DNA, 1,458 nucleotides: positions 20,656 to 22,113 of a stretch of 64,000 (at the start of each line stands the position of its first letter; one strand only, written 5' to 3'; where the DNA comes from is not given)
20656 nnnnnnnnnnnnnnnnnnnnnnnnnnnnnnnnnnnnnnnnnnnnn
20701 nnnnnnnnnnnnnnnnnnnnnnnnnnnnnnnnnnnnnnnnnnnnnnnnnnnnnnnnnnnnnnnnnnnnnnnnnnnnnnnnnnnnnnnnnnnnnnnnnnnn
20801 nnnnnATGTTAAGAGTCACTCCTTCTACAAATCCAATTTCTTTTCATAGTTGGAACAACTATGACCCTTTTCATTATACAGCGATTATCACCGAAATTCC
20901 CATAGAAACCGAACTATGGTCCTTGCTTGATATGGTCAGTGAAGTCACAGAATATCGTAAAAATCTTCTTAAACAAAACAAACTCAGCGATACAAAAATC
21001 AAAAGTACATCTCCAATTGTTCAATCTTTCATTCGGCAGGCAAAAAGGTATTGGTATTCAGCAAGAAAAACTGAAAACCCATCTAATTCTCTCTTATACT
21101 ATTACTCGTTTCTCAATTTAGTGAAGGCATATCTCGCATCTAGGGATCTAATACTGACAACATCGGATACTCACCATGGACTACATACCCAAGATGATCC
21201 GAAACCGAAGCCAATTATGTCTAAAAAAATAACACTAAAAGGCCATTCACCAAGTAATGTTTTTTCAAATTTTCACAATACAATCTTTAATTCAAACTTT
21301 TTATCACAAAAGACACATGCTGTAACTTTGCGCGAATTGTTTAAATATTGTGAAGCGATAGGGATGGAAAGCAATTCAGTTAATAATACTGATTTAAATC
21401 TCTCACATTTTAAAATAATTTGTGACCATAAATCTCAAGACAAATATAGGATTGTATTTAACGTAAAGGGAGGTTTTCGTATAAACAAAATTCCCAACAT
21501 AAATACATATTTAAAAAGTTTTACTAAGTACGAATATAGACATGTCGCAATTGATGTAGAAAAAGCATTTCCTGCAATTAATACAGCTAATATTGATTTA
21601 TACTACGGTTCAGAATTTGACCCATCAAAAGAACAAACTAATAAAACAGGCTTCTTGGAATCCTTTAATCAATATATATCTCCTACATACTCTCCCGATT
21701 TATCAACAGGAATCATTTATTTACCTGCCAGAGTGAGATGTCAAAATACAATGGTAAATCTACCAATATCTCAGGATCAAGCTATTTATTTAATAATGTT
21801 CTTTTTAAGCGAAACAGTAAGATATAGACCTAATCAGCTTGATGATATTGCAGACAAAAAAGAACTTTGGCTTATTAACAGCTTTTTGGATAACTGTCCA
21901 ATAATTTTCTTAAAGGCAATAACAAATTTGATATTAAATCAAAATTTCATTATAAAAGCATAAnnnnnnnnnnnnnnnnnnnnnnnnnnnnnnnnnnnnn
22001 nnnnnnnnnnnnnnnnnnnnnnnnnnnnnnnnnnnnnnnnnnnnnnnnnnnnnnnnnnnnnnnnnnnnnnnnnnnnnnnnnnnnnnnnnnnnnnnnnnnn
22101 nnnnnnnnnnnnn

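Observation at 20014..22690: Compact four-gene AT-rich islet inserted directly 3' of tRNA-Asp, bounded by imperfect direct repeats, with no integrase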

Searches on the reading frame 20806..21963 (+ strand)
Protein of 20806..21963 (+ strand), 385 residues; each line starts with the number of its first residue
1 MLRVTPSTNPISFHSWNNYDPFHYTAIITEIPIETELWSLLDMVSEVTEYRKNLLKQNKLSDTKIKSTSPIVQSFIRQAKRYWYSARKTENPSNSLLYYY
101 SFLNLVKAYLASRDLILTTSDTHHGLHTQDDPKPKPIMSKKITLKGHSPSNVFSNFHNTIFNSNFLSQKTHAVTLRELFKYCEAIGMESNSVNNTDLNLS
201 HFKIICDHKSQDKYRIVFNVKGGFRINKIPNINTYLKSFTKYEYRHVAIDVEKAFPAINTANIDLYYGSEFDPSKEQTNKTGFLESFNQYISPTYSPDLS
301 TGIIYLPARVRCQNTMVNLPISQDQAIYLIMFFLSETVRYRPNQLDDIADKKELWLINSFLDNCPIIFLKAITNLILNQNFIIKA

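Call 5: search_protein_families(library=pfam, proteins=[window:20806-21963:+], max_evalue=1)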
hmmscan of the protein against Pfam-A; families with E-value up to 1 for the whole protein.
window:20806-21963:+ (385 aa): 2 families
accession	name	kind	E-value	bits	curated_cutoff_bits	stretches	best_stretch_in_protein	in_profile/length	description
PF14175.11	YaaC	-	2e-28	100.2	27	1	53-375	15-306/307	YaaC-like Protein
PF00747.22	Viral_DNA_bp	-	0.0075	14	25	1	127-237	668-774/1126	ssDNA binding protein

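Call 6: search_protein_families(library=padloc, proteins=[window:20806-21963:+], max_evalue=1)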
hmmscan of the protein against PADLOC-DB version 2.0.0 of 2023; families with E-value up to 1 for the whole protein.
window:20806-21963:+ (385 aa): 0 families

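Call 7: search_protein_families(library=ncbifam, proteins=[window:20806-21963:+], max_evalue=1)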
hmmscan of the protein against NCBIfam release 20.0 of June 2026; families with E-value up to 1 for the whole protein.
window:20806-21963:+ (385 aa): 0 families

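Call 8: search_protein_families(library=phrogs, proteins=[window:20806-21963:+], max_evalue=1)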
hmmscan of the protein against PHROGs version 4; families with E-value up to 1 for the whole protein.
window:20806-21963:+ (385 aa): 1 family
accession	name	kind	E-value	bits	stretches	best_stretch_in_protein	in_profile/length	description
phrog_28485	-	unknown function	0.11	13.6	1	161-200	133-172/174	-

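Call 10: find_homologous_proteins(query=window:20806-21960:+)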
Query window:20806-21960:+ (385 aa): 87 proteins with E <= 0.001 among 1392 candidates.
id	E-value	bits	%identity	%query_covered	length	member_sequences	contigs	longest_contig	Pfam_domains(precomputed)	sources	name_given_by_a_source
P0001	7.7e-36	142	30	100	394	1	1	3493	PF14175.12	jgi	jgi:hypothetical protein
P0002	1.1e-34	138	31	95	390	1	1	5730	PF14175.12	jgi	-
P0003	1.2e-33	135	29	94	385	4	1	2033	PF14175.12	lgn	-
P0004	2.9e-33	134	29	92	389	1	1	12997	PF14175.12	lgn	-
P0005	2.6e-30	124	29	96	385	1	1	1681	PF14175.12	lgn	-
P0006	4.7e-30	123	27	95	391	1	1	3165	PF14175.12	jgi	jgi:hypothetical protein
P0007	5.0e-30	123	26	95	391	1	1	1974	PF14175.12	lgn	-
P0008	8.3e-30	122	28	91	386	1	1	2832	PF14175.12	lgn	-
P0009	1.0e-29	122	29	92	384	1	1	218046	PF14175.12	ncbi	-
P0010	1.4e-29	121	31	91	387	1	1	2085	PF14175.12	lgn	-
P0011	2.7e-29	121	55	20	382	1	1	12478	PF14175.12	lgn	-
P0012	3.6e-29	120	28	96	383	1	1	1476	PF14175.12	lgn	-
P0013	7.1e-29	119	31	91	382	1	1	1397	PF14175.12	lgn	-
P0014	2.8e-28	117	28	94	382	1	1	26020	PF14175.12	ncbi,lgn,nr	ncbi:MAG: hypothetical protein HGA36_04670 [Candidatus Moranbacteria bacterium]|nr:hypothetical prot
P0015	9.2e-28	116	28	92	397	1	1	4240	PF14175.12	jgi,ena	-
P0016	4.5e-27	113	28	92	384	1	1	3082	PF14175.12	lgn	-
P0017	1.0e-26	112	30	90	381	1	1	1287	PF14175.12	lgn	-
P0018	1.1e-26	112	29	100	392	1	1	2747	PF14175.12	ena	-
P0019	1.4e-26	112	29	92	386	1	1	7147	PF14175.12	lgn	-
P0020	3.2e-26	110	27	94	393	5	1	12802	PF14175.12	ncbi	-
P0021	4.2e-26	110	27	93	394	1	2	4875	PF14175.12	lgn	-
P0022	6.6e-26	109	27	92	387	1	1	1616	PF14175.12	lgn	-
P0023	9.4e-26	109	27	93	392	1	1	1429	PF14175.12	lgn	-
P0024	1.5e-25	108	27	93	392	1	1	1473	PF14175.12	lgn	-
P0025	2.9e-25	107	27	92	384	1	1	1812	PF14175.12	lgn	-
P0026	3.1e-25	107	27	93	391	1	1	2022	PF14175.12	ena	-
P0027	5.8e-25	106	27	92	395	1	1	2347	PF14175.12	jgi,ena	-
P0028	6.3e-25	106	28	93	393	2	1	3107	PF14175.12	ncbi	-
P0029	1.0e-24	105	30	93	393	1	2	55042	PF14175.12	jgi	-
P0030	1.1e-24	105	46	24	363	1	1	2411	PF14175.12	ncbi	-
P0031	1.6e-24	105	29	93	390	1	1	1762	PF14175.12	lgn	-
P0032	2.1e-24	104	30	91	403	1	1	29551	PF14175.12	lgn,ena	-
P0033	2.2e-24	104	27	94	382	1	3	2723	PF14175.12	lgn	-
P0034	2.8e-24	104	27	94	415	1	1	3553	PF14175.12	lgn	-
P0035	3.0e-24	104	28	92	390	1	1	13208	PF14175.12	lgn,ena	-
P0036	3.8e-24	104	28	91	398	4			PF14175.12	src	-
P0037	4.5e-24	103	27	91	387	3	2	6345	PF14175.12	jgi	jgi:YaaC-like Protein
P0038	5.0e-24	103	25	91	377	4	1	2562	PF14175.12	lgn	-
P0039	5.3e-24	103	26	94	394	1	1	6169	PF14175.12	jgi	jgi:hypothetical protein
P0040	8.5e-24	102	27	94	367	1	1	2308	PF14175.12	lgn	-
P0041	1.3e-23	102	26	91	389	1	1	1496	PF14175.12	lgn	-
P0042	1.4e-23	102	30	92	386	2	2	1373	PF14175.12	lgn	-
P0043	1.6e-23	102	27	92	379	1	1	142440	PF14175.12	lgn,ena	-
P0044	1.7e-23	101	29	91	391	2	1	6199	PF14175.12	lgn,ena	-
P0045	3.3e-23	101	29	92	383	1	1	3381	PF14175.12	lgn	-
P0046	6.0e-23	100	29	90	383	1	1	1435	PF14175.12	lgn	-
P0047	7.3e-23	99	26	92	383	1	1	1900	PF14175.12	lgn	-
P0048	9.0e-23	99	43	24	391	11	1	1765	PF14175.12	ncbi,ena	-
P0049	1.0e-22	99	27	91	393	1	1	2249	PF14175.12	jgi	jgi:YaaC-like Protein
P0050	2.9e-22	97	28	93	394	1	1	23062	PF14175.12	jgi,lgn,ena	-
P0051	3.4e-22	97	26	92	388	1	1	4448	PF14175.12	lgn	-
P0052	3.5e-22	97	26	97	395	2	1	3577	PF14175.12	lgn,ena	-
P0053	3.8e-22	97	26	90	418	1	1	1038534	PF14175.12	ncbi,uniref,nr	ncbi:YaaC family protein [Ktedonospora formicarum]|uniref:Uncharacterized protein n=1 Tax=Ktedonospo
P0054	3.8e-22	97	27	91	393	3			PF14175.12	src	-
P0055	9.4e-22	96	27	91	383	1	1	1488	PF14175.12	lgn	-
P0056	9.7e-22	96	28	95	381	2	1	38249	PF14175.12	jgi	jgi:hypothetical protein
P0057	1.2e-21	95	27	93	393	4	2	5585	PF14175.12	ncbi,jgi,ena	-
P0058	2.2e-21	94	26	93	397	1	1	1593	PF14175.12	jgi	jgi:YaaC-like Protein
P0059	8.7e-20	89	27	92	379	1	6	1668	PF14175.12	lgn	-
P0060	1.9e-19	88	27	92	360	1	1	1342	PF14175.12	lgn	-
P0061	3.8e-19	87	26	94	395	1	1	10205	PF14175.12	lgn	-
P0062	5.1e-18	83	26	98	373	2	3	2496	PF14175.12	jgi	jgi:YaaC-like Protein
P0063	4.9e-17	80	28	93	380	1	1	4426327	PF14175.12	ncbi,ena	-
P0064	6.8e-15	73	44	28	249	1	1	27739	PF14175.12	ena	-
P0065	2.5e-14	71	26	94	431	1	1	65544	PF14175.12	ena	-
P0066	1.0e-12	66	27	82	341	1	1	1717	PF14175.12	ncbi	-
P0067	1.1e-12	66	23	95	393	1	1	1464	PF14175.12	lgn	-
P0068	1.3e-12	66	43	26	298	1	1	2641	PF14175.12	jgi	jgi:YaaC-like protein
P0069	5.7e-12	64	44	26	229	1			PF14175.12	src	-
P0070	5.8e-12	64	44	26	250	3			PF14175.12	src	-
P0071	1.6e-11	62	46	26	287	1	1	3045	PF14175.12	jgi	jgi:hypothetical protein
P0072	2.7e-10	58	33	25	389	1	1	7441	PF14175.12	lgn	-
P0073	9.7e-10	56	27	45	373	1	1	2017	PF14175.12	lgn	-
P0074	7.7e-9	53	32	32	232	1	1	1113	PF14175.12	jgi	-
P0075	9.5e-9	53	43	24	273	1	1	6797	PF14175.12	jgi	jgi:YaaC-like Protein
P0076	2.4e-8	52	34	29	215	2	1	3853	PF14175.12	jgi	jgi:hypothetical protein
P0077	2.8e-8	51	35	35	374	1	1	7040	PF14175.12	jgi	jgi:hypothetical protein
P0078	7.5e-8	50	35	32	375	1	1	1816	PF14175.12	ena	-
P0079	8.5e-8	50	33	34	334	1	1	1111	PF14175.12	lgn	-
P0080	8.7e-8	50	32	33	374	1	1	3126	PF14175.12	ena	-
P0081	2.5e-7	48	36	27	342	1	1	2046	PF14175.12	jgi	-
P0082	2.6e-7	48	33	34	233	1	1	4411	PF14175.12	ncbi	ncbi:MAG: YaaC family protein, partial [Anaerolineales bacterium]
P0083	6.6e-7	47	41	15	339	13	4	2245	PF14175.12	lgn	-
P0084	8.7e-7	46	31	36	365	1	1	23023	PF14175.12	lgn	-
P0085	1.6e-6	46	29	43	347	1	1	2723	PF14175.12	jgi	jgi:hypothetical protein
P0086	2.7e-6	45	42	13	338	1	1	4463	PF14175.12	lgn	-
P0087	1.6e-5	42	31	34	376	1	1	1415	PF14175.12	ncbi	-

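Call 27: find_related_loci(query=A1, collection=genome_contigs, flank=6000)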
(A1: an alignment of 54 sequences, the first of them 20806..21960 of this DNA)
Query A1 (385 aa) in genome_contigs; peptide patterns used: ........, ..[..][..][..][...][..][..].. (x = any residue, [..] = any of these).
163 stretches matched a pattern; 65 encode a relative of the query (tblastn E <= 1e-3); 64 distinct loci.
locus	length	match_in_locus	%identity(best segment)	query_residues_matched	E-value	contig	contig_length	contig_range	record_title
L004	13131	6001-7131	32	15-383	4e-39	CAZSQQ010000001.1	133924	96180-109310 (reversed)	MAG TPA_asm: uncultured Candidatus Saccharibacteria bacterium isolate binchicken_co227_162 genome assembly, contig: NODE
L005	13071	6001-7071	28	26-385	9e-34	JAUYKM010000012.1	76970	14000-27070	MAG: Candidatus Daviesbacteria bacterium isolate C24_metabat.bin.195_sub C24_k141_349474, whole genome shotgun sequence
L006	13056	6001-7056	29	29-383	2e-33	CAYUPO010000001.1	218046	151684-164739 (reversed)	MAG TPA_asm: uncultured Gammaproteobacteria bacterium isolate SRP286056_co1_297 genome assembly, contig: NODE_22_length_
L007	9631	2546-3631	27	29-384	3e-29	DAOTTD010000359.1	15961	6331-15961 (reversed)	MAG TPA_asm: Ktedonobacteraceae bacterium isolate B30_77 k127_2579612, whole genome shotgun sequence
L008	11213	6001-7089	23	10-382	3e-28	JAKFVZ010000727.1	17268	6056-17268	MAG: Reyranella sp. isolate D4_Bin_3 D4_0001094, whole genome shotgun sequence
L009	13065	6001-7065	26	36-382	1e-27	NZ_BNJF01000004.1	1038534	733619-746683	Ktedonospora formicarum strain SOSP1-1 sequence04, whole genome shotgun sequence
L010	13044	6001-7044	27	21-379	8e-25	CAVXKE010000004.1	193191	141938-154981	MAG: uncultured Alphaproteobacteria bacterium isolate MFD05942.bin.2.56 genome assembly, contig: contig_1938, whole geno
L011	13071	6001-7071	28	26-384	3e-23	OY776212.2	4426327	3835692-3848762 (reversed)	MAG: Anaerolineales bacterium isolate db28be52-e32f-4f71-9c49-3cbd2ddbe7d1 genome assembly, chromosome: 1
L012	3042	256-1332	27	19-384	1e-21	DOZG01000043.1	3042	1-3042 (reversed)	MAG TPA_asm: Patescibacteria group bacterium isolate UBA9296 contig_58201, whole genome shotgun sequence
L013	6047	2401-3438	26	33-385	7e-21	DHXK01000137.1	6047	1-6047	MAG TPA_asm: Legionellales bacterium UBA5158 UBA5158_contig_28566, whole genome shotgun sequence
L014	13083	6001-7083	28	20-381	2e-31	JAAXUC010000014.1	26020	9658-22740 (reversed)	MAG: Candidatus Moraniibacteriota bacterium isolate W4_Combined_metabat1_134 W4_Combined_metabat1_134_NODE_362, whole ge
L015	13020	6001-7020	28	33-372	3e-28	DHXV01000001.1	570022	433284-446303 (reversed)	MAG TPA_asm: Patescibacteria group bacterium UBA5147 UBA5147_contig_353, whole genome shotgun sequence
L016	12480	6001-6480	32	36-201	1e-13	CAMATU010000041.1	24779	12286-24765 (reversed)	MAG: Klebsiella pneumoniae isolate MaH-04nov19-186 genome assembly, contig: MaH-04nov19-C4958, whole genome shotgun sequ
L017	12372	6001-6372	37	72-189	3e-13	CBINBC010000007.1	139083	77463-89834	MAG TPA_asm: uncultured Fluviicola sp. isolate SRR16817032_binner123_Refined_15 genome assembly, contig: ERZ27393366.8,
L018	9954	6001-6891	24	74-376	6e-13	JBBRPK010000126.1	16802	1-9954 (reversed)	MAG: Verrucomicrobiota bacterium isolate La1_metabat2.433 LA1C_B2.433_k141_1524076L_16802_cov_36.1622, whole genome shot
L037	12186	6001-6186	41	323-385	1e-8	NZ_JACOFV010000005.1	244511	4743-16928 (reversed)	Undibacterium jejuense strain KACC 12607 5, whole genome shotgun sequence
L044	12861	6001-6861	23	70-385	5e-7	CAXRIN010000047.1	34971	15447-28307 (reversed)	MAG: Flavobacteriaceae bacterium isolate YZ12B_7.17 genome assembly, contig: k141_1291536, whole genome shotgun sequence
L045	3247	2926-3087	35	323-376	2e-6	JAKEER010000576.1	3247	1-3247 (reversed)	MAG: Acidobacteria bacterium isolate PMV_1.51 PMV_1.51.k101_902605, whole genome shotgun sequence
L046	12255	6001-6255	33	72-153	2e-6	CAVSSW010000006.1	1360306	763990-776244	MAG: uncultured Solirubrobacteraceae bacterium isolate MFD09671.bin.2.63 genome assembly, contig: contig_7600, whole gen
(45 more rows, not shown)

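Call 32: predict_structure(alignment_id=A1)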
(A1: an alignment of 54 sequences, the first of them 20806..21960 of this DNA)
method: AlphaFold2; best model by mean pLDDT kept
length: 385 residues; sequences in the alignment: 54
mean_pLDDT: 85.4   pTM: 0.90
mean pLDDT of the five models: 85.4, 83.6, 82.6, 81.9, 81.6
residues with pLDDT >= 90: 216; 70-90: 102; 50-70: 54; < 50: 13
segments of 3 or more residues with pLDDT < 50: 221-230
pLDDT, mean of each block of 10 residues (from residue 1): 63 73 93 98 98 98 97 98 98 96 98 85 93 91 93 95 85 95 93 88 77 65 40 69 69 74 54 57 79 82 86 85 97 97 91 96 97 97 94
secondary structure, 60 per line:
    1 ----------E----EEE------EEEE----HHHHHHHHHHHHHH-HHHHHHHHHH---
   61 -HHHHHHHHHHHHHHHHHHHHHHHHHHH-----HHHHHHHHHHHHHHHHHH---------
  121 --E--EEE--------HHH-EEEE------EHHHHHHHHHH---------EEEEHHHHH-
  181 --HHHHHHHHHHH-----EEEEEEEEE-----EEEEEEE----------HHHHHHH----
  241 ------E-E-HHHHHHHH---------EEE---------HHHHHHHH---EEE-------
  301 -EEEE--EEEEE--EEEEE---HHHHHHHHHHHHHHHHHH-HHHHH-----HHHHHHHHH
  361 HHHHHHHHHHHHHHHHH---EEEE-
elements in order: E16-18 E25-28 H33-46 H48-57 H62-88 H94-111 E126-128 E141-144 H152-161 E171-174 H175-179 H183-193 E199-207 E213-219 H230-236 H251-258 E268-270 H280-287 E291-293 E302-305 E308-312 E315-319 H323-340 H342-346 H352-377 E381-384

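Call 36: search_protein_families(library=pfam, alignment_id=A2, max_evalue=0.00001)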
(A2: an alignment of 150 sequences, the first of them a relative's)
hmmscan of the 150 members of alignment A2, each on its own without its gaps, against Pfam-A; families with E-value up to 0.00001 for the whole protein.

A. member 1, L004:4448-5287:+ (280 aa): 1 family
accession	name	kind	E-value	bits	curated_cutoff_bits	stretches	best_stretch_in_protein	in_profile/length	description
PF01555.25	N6_N4_Mtase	-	5.4e-59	200.2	26.7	1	43-267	1-220/221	DNA methylase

B. families by the number of members that match (of 150 scanned): 151 families (the first 25 are shown)
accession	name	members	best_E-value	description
PF18766.7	SWI2_SNF2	2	2.1e-71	SWI2/SNF2 ATPase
PF20973.2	VUPS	2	3e-69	Vitamin uptake-like sensor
PF02384.22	N6_Mtase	2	2e-63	N-6 DNA Methylase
PF22679.2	T1R_D3-like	2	1.5e-59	Type I restriction enzyme subunit R domain 3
PF04313.20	HSDR_N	2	1.1e-44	Type I restriction enzyme R protein N terminus (HSDR_N)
PF04851.21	ResIII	2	4.1e-40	Type III restriction enzyme, res subunit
PF00589.27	Phage_integrase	2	1.4e-38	Phage integrase family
PF14175.11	YaaC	2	7.5e-25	YaaC-like Protein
PF02518.31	HATPase_c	2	3.3e-22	Histidine kinase-, DNA gyrase B-, and HSP90-like ATPase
PF00512.31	HisKA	2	8.8e-22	His Kinase A (phospho-acceptor) domain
PF13304.12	AAA_21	2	2.1e-20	AAA domain, putative AbiEii toxin, Type IV TA system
PF04326.19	SLFN_AlbA_2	2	6e-19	Schlafen, AlbA_2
PF08447.18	PAS_3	2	8.5e-18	PAS fold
PF00989.32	PAS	2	9.8e-14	PAS fold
PF02661.23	Fic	2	4.2e-12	Fic/DOC family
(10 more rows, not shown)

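Call 42: search_protein_families(library=padloc, alignment_id=A2, max_evalue=0.00001)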
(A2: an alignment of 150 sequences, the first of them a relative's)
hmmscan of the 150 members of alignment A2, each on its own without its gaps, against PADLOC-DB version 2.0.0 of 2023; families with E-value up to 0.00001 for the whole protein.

A. member 1, L004:4448-5287:+ (280 aa): 61 families (the best 25 are shown)
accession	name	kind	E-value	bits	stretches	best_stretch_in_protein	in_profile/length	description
PDLC03371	MTase_II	-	1.8e-99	330.5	1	21-276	8-258/260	Type II methyltransferase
PDLC03216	MTase_II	-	1.8e-80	268.7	1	26-276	14-261/364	Type II methyltransferase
PDLC03738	oMTase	-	1.8e-74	248.7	1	27-274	24-269/376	orphan methyltransferase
PDLC03302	MTase_II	-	1.2e-58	197.4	1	27-271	8-261/626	Type II methyltransferase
PDLC03299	MTase_II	-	2e-47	160.1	1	23-271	14-258/296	Type II methyltransferase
PDLC03387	MTase_II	-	4.8e-38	129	1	116-275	131-281/289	Type II methyltransferase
PDLC03265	MTase_II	-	8.7e-30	102.3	2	204-273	262-331/333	Type II methyltransferase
PDLC03279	MTase_II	-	1.1e-29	101.2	1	24-270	357-584/587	Type II methyltransferase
PDLC03320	MTase_II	-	4e-29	99.7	1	8-276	17-280/289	Type II methyltransferase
PDLC03353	MTase_II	-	7.1e-29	99.1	1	25-271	11-251/260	Type II methyltransferase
PDLC03339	MTase_II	-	7.5e-28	95.4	2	158-271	161-272/399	Type II methyltransferase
PDLC03300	MTase_II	-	6.3e-27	92.4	1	17-272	5-278/302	Type II methyltransferase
PDLC03238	MTase_II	-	2.2e-24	84.3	1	14-259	114-354/428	Type II methyltransferase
PDLC03230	MTase_II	-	2.6e-24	84.2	1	25-267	37-279/360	Type II methyltransferase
PDLC03252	MTase_II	-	7e-21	72.9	1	117-272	211-355/365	Type II methyltransferase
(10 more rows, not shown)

B. families by the number of members that match (of 150 scanned): 550 families (the first 25 are shown)
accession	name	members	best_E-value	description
PDLC04134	mad2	4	3.3e-58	mads_2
PDLC03044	REase_I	2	0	Type I restriction enzyme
PDLC03048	REase_I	2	0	Type I restriction enzyme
PDLC03026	MTase_I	2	2e-170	Type I methyltransferase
PDLC03021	MTase_I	2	1.7e-93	Type I methyltransferase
PDLC03041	REase_I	2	4.9e-85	Type I restriction enzyme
PDLC03040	REase_I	2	8.4e-78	Type I restriction enzyme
PDLC03046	REase_I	2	6.1e-66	Type I restriction enzyme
PDLC03045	REase_I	2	8.5e-64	Type I restriction enzyme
PDLC03025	MTase_I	2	4.5e-60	Type I methyltransferase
PDLC04135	mad3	2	1.9e-40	mads_3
PDLC03279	MTase_II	2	1.1e-29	Type II methyltransferase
PDLC03218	MTase_II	2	2.6e-24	Type II methyltransferase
PDLC03318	MTase_II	2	2.5e-23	Type II methyltransferase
PDLC02980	AriA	2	1.9e-21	-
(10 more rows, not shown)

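Call 43: fold_search(model_id=the predicted structure, library=pdb)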
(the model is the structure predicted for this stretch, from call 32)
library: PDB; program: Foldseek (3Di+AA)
matches with E <= 10: 63; with E <= 0.001: 0
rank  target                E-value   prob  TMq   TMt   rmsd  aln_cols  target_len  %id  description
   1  2zva                  1.6e+00  0.06  0.14  0.19  15.5       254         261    9  Lyn Tyrosine Kinase Domain-Dasatinib complex (released 2008-11-11)
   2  7cja                  1.6e+00  0.04  0.12  0.16  17.1       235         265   11  Crystal structure of TTK kinase domain in complex with compound 28 (released 2021-05-12)
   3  6szw_C                1.6e+00  0.02  0.10  0.17  22.6       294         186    8  Asymmetric complex of Factor XII and kininogen with gC1qR/C1QBP/P32 is governed by allostery (released 2020-07-22)
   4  7cht                  2.6e+00  0.03  0.12  0.15  17.1       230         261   13  Crystal structure of TTK kinase domain in complex with compound 30 (released 2021-05-12)
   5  3mve_A                2.8e+00  0.10  0.11  0.11  15.2       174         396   10  Crystal structure of a novel pyruvate decarboxylase (released 2011-05-18)
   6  3our_E                2.8e+00  0.08  0.12  0.11  15.5       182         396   10  Crystal structure of complex between EIIA and a novel pyruvate decarboxylase (released 2011-06-01)
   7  7cil                  2.8e+00  0.03  0.12  0.16  16.9       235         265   12  Crystal structure of TTK kinase domain in complex with compound 7 (released 2021-05-12)
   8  4i4c_A                3.1e+00  0.08  0.11  0.11  15.0       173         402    8  Crystal structure of the protein frsA complexed with unknown ligand (released 2013-10-09)
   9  6fer_H                3.1e+00  0.03  0.13  0.17  16.1       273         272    9  Crystal Structure of human DDR2 kinase in complex with 2-[4,5-difluoro-2-oxo-1'-(1H-pyrazolo[3,4-b]pyridine-5-carbonyl (released 2018-11-28)
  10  3wyx                  3.1e+00  0.02  0.12  0.15  16.2       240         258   11  CRYSTAL STRUCTURE OF HUMAN MPS1 CATALYTIC DOMAIN IN COMPLEX WITH 6-((3-(cyanomethoxy)-4-(1-methyl-1H-pyrazol-4-yl)phenyl (released 2015-04-08)
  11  1gjv                  3.2e+00  0.01  0.10  0.11  22.4       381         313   10  Branched-chain alpha-ketoacid dehydrogenase kinase (BCK) complxed with ATP-gamma-S (released 2001-10-11)
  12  6fer_C                4.0e+00  0.03  0.13  0.17  13.7       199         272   10  Crystal Structure of human DDR2 kinase in complex with 2-[4,5-difluoro-2-oxo-1'-(1H-pyrazolo[3,4-b]pyridine-5-carbonyl (released 2018-11-28)
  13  4dhj_A                4.4e+00  0.08  0.11  0.15   8.5        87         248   15  The structure of a ceOTUB1 ubiquitin aldehyde UBC13~Ub complex (released 2012-02-22)
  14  6fer_A                4.4e+00  0.04  0.14  0.19  13.9       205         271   10  Crystal Structure of human DDR2 kinase in complex with 2-[4,5-difluoro-2-oxo-1'-(1H-pyrazolo[3,4-b]pyridine-5-carbonyl (released 2018-11-28)
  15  6z4q                  4.4e+00  0.02  0.13  0.12  16.5       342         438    7  Crystal structure of the neurotensin receptor 1 in complex with the small-molecule inverse agonist SR142948A (released 2021-02-10)
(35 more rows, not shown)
